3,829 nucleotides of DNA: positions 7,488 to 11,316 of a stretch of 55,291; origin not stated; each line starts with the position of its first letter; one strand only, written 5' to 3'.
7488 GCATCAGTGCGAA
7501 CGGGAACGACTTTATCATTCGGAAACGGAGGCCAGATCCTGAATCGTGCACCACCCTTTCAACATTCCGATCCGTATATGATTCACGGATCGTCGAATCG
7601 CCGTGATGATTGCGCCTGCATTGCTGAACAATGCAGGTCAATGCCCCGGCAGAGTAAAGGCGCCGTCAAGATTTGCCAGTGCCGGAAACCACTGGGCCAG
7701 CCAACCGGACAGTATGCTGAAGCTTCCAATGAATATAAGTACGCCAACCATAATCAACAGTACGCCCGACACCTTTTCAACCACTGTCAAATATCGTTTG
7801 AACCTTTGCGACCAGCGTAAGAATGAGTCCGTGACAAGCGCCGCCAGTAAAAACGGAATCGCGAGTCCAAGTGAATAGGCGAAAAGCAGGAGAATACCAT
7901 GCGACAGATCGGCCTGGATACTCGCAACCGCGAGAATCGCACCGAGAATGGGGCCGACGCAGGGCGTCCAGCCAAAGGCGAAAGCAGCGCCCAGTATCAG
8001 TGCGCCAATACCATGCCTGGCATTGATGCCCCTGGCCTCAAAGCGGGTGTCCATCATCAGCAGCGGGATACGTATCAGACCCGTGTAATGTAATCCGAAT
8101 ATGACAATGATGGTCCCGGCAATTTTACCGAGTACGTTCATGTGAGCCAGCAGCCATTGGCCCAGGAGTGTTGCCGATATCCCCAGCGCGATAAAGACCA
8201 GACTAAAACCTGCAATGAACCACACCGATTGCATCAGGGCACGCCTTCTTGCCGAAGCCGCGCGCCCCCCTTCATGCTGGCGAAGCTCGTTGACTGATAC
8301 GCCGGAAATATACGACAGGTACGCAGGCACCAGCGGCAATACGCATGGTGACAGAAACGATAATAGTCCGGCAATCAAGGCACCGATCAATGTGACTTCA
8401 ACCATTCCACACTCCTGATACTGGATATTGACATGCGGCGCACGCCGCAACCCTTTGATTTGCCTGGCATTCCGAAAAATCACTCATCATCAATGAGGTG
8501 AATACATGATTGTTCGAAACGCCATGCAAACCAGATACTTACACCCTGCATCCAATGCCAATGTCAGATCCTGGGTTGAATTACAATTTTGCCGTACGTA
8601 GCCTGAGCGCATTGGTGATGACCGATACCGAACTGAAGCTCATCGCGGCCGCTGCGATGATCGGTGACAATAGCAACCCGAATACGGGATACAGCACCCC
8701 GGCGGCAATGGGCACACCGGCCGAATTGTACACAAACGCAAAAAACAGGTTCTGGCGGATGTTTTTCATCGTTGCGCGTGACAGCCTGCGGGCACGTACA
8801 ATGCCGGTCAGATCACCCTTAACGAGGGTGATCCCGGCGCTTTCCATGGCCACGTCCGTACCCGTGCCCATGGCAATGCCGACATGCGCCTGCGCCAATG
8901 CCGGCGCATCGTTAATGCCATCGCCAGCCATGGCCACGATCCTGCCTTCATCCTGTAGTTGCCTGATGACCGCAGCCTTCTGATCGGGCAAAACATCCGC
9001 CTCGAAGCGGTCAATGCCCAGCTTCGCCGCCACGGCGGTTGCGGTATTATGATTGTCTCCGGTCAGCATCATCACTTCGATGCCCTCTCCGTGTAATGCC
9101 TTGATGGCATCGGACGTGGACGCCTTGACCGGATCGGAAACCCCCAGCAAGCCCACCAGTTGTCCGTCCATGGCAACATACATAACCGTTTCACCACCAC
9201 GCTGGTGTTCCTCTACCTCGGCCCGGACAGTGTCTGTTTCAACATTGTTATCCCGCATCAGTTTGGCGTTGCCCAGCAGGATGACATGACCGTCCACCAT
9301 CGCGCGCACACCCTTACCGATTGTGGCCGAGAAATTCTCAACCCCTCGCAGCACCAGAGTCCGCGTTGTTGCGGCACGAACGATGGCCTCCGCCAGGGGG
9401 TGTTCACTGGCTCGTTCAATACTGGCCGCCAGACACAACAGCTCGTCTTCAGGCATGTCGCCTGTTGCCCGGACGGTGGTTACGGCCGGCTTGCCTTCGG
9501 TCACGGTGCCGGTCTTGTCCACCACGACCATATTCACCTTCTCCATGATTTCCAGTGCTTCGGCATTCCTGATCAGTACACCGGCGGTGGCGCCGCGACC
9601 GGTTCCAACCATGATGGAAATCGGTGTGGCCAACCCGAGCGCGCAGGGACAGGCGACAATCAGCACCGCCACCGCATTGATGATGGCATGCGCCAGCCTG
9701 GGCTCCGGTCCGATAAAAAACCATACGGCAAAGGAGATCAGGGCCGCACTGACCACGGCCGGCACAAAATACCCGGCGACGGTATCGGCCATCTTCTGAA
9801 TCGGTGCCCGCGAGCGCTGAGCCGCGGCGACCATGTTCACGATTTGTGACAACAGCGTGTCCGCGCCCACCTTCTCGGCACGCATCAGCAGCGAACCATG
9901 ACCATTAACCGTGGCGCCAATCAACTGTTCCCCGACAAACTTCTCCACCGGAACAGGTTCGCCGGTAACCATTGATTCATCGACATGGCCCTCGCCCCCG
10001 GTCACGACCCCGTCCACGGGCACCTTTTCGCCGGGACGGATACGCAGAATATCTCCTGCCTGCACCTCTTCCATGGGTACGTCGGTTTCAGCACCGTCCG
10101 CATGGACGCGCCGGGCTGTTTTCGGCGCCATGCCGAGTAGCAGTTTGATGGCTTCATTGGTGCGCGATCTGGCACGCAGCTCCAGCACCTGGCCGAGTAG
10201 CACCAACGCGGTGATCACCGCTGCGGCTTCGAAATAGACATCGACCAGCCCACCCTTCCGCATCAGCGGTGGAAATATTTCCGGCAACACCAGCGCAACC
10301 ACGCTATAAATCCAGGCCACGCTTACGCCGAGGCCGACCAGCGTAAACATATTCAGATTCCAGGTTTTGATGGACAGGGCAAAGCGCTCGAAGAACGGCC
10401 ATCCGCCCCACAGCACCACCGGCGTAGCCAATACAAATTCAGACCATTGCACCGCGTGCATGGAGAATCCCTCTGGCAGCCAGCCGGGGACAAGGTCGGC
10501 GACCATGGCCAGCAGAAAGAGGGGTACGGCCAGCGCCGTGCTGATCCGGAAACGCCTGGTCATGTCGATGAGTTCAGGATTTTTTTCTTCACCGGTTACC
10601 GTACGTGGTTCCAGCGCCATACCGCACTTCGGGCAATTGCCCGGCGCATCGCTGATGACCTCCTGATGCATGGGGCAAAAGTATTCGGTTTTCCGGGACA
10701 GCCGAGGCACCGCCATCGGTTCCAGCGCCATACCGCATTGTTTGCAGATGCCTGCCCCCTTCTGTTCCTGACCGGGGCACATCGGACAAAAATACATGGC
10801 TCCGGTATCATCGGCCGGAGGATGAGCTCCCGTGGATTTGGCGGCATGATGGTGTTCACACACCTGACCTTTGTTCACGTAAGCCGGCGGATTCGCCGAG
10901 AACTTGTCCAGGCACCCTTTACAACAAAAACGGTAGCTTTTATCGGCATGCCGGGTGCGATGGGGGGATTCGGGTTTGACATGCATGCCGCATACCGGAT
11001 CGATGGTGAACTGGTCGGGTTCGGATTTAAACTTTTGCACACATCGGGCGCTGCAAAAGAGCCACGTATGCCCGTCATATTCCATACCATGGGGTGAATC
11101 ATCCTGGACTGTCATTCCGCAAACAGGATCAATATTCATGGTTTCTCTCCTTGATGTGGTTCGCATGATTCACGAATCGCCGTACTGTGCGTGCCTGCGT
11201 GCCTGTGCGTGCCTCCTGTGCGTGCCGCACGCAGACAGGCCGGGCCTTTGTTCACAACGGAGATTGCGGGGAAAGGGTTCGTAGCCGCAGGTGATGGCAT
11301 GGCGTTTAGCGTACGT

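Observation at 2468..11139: Co-directional module: Cyc2-like gene, sigma54-type two-component system, TlpA, CcdA and a Cu-ATPase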

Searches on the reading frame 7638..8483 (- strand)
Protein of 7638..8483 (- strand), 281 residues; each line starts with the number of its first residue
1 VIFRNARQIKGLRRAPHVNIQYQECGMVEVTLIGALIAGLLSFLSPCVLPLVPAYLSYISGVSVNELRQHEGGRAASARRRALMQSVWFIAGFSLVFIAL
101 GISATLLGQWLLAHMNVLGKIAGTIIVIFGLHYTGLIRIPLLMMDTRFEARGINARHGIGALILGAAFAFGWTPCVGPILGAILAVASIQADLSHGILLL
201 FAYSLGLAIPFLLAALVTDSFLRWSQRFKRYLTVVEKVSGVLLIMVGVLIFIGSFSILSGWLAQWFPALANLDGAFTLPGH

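Call 6: search_protein_families(library=pfam, proteins=[window:7638-8483:-], max_evalue=0.01)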
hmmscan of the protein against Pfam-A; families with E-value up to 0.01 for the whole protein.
window:7638-8483:- (281 aa): 1 family
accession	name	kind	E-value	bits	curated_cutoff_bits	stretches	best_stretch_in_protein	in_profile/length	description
PF02683.22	DsbD_TM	-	7.4e-20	71.6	27.1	1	30-250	3-214/219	Cytochrome C biogenesis protein transmembrane domain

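Call 7: search_protein_families(library=ncbifam, proteins=[window:7638-8483:-], max_evalue=0.01)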
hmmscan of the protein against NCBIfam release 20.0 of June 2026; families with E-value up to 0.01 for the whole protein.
window:7638-8483:- (281 aa): 3 families
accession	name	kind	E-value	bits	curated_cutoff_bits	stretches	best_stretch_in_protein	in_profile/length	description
NF045694.1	seleno_TsoB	exception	2.4e-19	68.8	805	1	19-248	173-388/572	rhodanese/DsbD fusion-like selenoprotein TsoB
NF001419.0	PRK00293.1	subfamily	5e-14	51.8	330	1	24-250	164-381/574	protein-disulfide reductase DsbD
NF040495.1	tranport_ArsG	equivalog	1.8e-12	47.1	200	1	28-252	3-222/225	aromatic aminobenezylarsenical efflux permease ArsG family transporter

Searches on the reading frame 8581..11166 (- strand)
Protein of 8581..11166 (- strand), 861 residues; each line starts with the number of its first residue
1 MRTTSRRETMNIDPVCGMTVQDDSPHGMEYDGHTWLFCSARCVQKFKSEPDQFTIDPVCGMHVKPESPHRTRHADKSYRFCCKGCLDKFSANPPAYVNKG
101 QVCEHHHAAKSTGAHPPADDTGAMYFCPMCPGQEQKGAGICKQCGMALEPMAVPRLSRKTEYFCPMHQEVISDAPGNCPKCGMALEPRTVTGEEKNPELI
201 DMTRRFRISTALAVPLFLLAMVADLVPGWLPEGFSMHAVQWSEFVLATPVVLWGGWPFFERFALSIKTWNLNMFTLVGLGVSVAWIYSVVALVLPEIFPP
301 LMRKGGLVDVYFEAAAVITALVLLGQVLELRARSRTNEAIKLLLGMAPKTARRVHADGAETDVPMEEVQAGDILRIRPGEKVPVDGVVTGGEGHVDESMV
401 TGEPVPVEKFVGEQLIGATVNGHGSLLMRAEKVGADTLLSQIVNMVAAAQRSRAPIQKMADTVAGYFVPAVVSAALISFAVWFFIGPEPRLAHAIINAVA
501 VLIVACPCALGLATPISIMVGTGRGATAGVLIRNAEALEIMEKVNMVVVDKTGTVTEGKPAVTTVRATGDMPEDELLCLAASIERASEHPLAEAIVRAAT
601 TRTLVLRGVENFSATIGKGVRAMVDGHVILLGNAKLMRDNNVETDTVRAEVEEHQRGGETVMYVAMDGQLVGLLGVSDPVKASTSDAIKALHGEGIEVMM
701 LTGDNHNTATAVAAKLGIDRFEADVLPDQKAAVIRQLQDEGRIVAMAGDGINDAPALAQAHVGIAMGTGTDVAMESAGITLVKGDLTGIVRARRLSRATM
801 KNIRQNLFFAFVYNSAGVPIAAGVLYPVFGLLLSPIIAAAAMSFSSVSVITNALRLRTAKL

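Call 6: search_protein_families(library=pfam, proteins=[window:8581-11166:-], max_evalue=0.01)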
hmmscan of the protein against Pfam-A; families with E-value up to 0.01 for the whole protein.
window:8581-11166:- (861 aa): 8 families
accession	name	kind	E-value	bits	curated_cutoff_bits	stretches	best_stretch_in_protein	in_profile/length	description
PF00122.25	E1-E2_ATPase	-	8.8e-56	188.7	28.1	1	346-527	2-180/181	E1-E2 ATPase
PF00702.32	Hydrolase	-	1.6e-33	117.1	26.4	1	546-761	3-191/191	haloacid dehalogenase-like hydrolase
PF04945.19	YHS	-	3.7e-26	91.3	30.3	2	12-53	2-43/47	YHS domain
PF19335.5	HMBD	-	1.7e-18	66.7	23.6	2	162-187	2-27/28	Heavy metal binding domain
PF08282.18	Hydrolase_3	-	1e-06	29.2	20.9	1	744-790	206-252/255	haloacid dehalogenase-like hydrolase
PF24273.1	TRASH_HVO_1752_C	-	1.2e-06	29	27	0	59-90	7-37/47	HVO_1752, C-terminal TRASH domain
PF06467.20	zf-FCS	-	0.0011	19.1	22.4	0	65-89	15-39/39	MYM-type Zinc finger with FCS sequence motif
PF12773.13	DZR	-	0.0073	16.9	27.3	1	127-182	1-45/45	Double zinc ribbon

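Call 7: search_protein_families(library=ncbifam, proteins=[window:8581-11166:-], max_evalue=0.01)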
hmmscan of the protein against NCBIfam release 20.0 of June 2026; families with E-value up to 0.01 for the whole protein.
window:8581-11166:- (861 aa): 24 families
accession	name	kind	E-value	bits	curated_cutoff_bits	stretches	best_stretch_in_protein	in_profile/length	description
NF007952.0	PRK10671.1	equivalog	2.4e-197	657.9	1316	1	201-856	184-831/838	copper-exporting P-type ATPase CopA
TIGR01525.1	ATPase-IB_hvy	subfamily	4.8e-189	629.8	346.25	1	274-856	2-560/560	heavy metal translocating P-type ATPase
TIGR01511.1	ATPase-IB1_Cu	subfamily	1e-178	595.7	397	1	255-857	2-542/542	copper-translocating P-type ATPase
TIGR01512.1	ATPase-IB2_Cd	subfamily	1.4e-118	396.7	313.5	2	311-634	18-304/494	cadmium family heavy metal-translocating P-type ATPase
NF008262.1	PRK11033.1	equivalog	1.6e-110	370.7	1005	1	312-857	196-728/731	zinc/cadmium/mercury/lead-transporting ATPase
NF033775.1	P_type_ZntA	exception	2.5e-103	346.8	1240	1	314-857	202-729/732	Zn(II)/Cd(II)/Pb(II) translocating P-type ATPase ZntA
TIGR01494.1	ATPase_P-type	subfamily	1.1e-90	304.3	62.3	1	317-825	1-464/478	HAD-IC family P-type ATPase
TIGR01647.1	ATPase-IIIA_H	equivalog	2.8e-55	187.8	615.5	2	312-719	55-482/755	plasma-membrane proton-efflux P-type ATPase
TIGR01497.1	kdpB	equivalog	4.7e-55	186.9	527.9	1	284-789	38-556/675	potassium-transporting ATPase subunit KdpB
TIGR01517.1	ATPase-IIB_Ca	equivalog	1.9e-47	162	507.05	3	352-572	158-388/882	calcium-translocating P-type ATPase, PMCA-type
NF010609.0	PRK14010.1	equivalog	4e-46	157.5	1323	1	290-780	44-542/673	K(+)-transporting ATPase subunit B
TIGR01522.1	ATPase-IIA2_Ca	equivalog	6.3e-36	123.5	798.3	3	726-812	572-659/854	calcium-transporting P-type ATPase, PMR1-type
TIGR01116.1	ATPase-IIA1_Ca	equivalog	7.8e-35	120.2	703.4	2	669-807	456-609/799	calcium-translocating P-type ATPase, SERCA-type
TIGR01657.1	P-ATPase-V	hypoth_equivalog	1e-33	116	618.25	4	724-768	785-829/1055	ATP13A2 family polyamine export P-type ATPase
TIGR01524.1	ATPase-IIIB_Mg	equivalog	1.3e-30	106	610.75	3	724-805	585-666/867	magnesium-translocating P-type ATPase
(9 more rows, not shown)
